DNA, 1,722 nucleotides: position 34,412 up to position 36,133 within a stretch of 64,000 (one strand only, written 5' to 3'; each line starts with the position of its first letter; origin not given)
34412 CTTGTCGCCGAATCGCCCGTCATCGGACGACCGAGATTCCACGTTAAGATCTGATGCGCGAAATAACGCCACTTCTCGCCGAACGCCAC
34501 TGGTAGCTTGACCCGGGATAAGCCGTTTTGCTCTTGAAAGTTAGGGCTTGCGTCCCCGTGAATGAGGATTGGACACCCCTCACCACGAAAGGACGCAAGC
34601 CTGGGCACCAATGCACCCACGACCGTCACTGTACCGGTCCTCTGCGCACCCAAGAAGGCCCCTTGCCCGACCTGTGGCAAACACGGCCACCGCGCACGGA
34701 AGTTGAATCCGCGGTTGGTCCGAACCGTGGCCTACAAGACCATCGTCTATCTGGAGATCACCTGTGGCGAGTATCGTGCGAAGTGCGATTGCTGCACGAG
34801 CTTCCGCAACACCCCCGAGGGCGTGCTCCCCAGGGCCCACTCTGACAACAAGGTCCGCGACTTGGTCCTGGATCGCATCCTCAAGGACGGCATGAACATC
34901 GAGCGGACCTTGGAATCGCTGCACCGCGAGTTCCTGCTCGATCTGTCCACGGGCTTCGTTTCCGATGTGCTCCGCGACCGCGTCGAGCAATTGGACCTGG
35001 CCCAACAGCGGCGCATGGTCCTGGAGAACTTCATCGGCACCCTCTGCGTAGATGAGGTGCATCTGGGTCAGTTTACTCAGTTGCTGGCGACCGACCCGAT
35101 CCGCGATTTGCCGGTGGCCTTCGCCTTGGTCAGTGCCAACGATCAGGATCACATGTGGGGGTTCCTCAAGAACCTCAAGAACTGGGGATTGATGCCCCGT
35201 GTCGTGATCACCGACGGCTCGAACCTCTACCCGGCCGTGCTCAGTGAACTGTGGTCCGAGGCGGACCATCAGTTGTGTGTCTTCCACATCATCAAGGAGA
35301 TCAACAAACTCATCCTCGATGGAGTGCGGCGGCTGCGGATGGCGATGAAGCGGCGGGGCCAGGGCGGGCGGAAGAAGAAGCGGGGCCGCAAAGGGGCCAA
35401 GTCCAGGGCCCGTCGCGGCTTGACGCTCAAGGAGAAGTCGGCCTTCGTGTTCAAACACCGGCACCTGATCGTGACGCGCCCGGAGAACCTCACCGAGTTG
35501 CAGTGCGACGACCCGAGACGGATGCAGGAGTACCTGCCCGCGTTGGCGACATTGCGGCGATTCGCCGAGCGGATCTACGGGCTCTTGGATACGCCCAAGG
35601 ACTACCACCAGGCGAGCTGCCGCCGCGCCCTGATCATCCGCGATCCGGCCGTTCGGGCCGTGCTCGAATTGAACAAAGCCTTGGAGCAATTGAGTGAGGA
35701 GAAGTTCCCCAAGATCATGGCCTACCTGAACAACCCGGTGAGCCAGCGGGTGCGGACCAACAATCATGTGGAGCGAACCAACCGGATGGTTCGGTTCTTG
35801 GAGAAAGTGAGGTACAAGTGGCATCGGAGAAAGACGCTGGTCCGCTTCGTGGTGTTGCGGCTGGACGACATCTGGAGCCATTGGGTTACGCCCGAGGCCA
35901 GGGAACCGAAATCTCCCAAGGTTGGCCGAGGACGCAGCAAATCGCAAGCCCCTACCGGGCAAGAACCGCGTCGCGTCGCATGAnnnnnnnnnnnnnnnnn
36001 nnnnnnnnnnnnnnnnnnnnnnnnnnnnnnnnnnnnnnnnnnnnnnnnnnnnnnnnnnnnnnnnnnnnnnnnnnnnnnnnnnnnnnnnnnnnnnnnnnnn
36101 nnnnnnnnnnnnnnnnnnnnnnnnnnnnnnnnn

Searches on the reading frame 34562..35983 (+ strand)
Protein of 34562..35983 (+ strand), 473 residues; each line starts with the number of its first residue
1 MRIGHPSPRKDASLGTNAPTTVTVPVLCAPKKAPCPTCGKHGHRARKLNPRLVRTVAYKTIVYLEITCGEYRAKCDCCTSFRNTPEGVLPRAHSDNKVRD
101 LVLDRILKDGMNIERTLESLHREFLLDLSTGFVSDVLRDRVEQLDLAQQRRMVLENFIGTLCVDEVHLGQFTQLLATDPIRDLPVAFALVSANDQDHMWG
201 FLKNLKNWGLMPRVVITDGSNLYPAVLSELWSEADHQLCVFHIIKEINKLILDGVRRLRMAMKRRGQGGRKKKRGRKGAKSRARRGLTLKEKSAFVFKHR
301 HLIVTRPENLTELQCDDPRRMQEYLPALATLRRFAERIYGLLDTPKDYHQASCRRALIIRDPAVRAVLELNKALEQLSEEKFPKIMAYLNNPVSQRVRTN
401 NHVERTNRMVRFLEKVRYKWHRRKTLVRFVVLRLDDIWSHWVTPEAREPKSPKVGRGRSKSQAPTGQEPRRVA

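Call 33: search_protein_families(library=pfam, proteins=[window:34562-35983:+], max_evalue=0.001)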
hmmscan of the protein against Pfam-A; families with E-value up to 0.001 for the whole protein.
window:34562-35983:+ (473 aa): 3 families
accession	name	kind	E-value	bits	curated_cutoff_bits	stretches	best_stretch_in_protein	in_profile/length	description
PF01610.23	DDE_Tnp_ISL3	-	2.6e-11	44.2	23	1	161-411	1-221/240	Transposase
PF00872.24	Transposase_mut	-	2.5e-06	27.1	21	0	192-249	204-263/379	Transposase, Mutator family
PF10551.15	MULE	-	5.6e-06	27.2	27.6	1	182-245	29-98/99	MULE transposase domain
